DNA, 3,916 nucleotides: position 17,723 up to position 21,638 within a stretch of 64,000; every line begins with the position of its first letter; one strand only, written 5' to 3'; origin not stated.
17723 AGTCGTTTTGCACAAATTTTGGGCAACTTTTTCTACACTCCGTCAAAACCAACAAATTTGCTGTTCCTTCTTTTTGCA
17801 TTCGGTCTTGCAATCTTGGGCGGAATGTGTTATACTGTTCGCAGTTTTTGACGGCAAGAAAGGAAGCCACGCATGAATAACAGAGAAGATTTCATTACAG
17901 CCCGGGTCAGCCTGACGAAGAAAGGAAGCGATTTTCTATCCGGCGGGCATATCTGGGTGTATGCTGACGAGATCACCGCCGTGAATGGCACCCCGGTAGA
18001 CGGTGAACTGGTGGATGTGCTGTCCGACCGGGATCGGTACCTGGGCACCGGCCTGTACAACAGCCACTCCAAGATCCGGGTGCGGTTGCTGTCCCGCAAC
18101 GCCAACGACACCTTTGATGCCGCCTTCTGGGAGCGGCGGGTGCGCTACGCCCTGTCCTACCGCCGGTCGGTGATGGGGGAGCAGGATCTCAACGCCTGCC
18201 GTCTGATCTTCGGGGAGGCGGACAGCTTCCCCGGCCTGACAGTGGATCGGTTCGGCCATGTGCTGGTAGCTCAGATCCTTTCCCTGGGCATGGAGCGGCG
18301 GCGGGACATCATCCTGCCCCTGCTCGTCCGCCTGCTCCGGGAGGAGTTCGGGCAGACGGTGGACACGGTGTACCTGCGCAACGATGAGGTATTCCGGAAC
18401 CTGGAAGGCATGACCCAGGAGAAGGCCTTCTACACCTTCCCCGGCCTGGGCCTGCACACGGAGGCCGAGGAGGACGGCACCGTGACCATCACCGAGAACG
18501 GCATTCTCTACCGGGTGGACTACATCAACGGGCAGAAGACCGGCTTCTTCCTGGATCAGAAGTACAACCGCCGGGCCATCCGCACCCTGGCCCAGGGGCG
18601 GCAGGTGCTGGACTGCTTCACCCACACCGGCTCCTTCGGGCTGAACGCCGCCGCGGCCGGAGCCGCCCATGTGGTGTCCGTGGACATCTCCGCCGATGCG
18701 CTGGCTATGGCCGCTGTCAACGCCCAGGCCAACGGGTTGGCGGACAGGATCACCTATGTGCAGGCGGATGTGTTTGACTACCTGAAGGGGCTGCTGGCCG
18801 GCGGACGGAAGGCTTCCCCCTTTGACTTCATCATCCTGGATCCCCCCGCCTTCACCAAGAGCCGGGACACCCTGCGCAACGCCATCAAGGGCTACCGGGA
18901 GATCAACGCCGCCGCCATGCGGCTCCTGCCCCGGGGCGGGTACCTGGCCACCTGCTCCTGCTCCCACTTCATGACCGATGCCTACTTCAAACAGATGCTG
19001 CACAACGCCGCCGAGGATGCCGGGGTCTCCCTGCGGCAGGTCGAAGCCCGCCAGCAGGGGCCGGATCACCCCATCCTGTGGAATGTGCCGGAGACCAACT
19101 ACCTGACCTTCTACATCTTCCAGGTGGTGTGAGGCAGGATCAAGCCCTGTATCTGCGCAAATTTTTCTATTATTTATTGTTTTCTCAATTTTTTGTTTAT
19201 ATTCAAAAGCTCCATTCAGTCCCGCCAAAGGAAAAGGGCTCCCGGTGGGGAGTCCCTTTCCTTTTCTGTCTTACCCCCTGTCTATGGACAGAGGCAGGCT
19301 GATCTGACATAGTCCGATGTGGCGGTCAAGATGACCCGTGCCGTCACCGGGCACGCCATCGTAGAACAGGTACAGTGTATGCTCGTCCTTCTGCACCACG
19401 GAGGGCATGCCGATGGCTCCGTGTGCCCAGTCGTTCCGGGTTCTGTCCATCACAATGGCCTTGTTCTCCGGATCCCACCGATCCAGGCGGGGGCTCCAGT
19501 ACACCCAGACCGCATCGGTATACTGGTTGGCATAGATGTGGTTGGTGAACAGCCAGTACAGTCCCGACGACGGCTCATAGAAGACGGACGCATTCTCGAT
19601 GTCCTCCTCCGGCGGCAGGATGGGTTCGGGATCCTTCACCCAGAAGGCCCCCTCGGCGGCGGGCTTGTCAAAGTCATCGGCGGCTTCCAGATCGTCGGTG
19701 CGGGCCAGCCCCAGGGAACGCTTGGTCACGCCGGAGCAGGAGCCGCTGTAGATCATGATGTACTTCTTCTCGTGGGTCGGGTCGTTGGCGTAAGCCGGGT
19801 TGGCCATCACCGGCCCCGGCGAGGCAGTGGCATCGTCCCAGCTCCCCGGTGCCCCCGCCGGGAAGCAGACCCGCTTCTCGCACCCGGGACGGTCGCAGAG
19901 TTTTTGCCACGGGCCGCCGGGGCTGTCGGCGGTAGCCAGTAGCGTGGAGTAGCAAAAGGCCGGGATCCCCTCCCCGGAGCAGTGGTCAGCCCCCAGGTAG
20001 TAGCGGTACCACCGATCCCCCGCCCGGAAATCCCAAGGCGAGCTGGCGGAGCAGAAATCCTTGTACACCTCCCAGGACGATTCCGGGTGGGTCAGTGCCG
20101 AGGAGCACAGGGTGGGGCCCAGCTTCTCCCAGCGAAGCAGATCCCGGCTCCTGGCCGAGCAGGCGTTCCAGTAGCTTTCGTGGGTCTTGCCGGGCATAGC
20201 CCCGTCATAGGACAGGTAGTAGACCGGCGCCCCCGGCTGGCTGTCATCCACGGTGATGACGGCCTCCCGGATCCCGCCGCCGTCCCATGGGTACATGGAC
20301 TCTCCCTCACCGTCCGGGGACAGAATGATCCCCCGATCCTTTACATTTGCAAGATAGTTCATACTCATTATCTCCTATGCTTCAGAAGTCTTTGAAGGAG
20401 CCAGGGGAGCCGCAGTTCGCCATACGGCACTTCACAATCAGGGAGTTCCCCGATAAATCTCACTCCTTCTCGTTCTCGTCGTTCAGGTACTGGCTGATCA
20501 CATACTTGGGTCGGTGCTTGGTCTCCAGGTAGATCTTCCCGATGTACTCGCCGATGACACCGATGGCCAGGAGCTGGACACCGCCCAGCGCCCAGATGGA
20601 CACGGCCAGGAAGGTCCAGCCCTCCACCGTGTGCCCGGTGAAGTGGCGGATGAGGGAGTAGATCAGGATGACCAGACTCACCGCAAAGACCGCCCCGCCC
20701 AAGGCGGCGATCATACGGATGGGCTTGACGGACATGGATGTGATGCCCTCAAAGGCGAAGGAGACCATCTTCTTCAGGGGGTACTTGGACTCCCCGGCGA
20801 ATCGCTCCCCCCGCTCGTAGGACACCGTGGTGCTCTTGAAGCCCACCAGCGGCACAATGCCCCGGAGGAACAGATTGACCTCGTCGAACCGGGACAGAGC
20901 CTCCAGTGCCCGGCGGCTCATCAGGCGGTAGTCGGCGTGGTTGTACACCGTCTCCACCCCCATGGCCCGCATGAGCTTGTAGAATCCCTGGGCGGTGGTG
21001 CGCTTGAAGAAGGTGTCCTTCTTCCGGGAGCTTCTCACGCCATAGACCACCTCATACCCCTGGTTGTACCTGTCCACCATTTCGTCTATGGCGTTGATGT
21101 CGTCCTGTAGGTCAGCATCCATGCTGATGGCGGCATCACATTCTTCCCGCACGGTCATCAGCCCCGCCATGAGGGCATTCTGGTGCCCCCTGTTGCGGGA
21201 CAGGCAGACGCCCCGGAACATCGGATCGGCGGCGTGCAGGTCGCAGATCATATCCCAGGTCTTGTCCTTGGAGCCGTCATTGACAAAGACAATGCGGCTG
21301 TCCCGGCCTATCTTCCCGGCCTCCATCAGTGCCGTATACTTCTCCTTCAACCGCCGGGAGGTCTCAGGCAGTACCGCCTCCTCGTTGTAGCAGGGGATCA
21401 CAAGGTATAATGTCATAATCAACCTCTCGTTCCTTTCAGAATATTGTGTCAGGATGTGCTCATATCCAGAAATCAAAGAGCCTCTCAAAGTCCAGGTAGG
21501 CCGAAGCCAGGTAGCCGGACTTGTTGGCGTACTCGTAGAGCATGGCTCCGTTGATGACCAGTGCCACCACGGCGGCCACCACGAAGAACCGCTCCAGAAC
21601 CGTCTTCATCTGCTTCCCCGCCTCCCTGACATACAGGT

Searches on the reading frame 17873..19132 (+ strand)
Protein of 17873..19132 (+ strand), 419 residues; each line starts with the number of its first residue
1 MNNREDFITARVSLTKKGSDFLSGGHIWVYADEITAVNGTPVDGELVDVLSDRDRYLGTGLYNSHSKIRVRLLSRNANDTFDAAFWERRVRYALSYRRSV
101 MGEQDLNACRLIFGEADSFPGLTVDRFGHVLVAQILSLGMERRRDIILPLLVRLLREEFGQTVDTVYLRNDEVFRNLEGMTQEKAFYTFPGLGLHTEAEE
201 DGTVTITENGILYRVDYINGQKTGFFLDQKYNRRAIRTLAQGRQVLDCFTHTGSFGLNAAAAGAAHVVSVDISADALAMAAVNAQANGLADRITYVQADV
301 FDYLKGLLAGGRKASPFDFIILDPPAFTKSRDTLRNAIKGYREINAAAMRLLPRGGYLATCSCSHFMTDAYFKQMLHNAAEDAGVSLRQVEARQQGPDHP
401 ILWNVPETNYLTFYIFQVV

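Call 20: search_protein_families(library=pfam, proteins=[window:17873-19132:+], max_evalue=0.001)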
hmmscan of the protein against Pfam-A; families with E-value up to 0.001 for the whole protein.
window:17873-19132:+ (419 aa): 10 families
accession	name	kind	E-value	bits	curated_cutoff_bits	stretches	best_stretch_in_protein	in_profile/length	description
PF10672.15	Methyltrans_SAM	-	3e-25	89.5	27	1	198-382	80-255/286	S-adenosylmethionine-dependent methyltransferase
PF17785.7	PUA_3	-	1.8e-20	72.9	22.6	1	12-75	1-64/64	PUA-like domain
PF13847.12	Methyltransf_31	-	3.5e-11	43.4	27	1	242-376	4-122/145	Methyltransferase domain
PF03602.21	Cons_hypoth95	-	1.1e-09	38.7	24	1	240-330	40-126/182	Conserved hypothetical protein 95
PF05175.20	MTS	-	4.3e-08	33.4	23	1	241-379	31-157/170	Methyltransferase small domain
PF13649.12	Methyltransf_25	-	6.2e-07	30.5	27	1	245-303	1-58/97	Methyltransferase domain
PF02475.24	TRM5-TYW2_MTfase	-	9.1e-07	29.4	28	1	207-303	4-99/164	TRM5/TYW2 methyltransferase domain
PF09445.16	Methyltransf_15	-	9.5e-07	29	22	1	244-325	3-80/165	RNA cap guanine-N2 methyltransferase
PF06325.19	PrmA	-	4.5e-05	23.5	22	1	239-301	159-222/296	Ribosomal protein L11 methyltransferase (PrmA)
PF01170.24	UPF0020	-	5e-05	23.5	22.3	1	263-365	75-169/197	RMKL-like, methyltransferase domain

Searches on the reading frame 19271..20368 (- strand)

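Call 20: search_protein_families(library=pfam, proteins=[window:19271-20368:-], max_evalue=0.001)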
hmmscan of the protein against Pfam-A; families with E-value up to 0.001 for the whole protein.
window:19271-20368:- (365 aa): 1 family
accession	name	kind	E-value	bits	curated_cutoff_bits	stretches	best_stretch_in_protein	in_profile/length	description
PF04616.20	Glyco_hydro_43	-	0.0008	19.3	32.2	0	68-158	34-111/288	Glycosyl hydrolases family 43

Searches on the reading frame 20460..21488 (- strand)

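Call 20: search_protein_families(library=pfam, proteins=[window:20460-21488:-], max_evalue=0.001)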
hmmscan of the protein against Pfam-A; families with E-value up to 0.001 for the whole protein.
window:20460-21488:- (342 aa): 1 family
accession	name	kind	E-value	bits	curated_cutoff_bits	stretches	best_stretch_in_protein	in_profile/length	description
PF00535.33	Glycos_transf_2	-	8.7e-25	88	23.3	1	29-197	2-166/168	Glycosyl transferase family 2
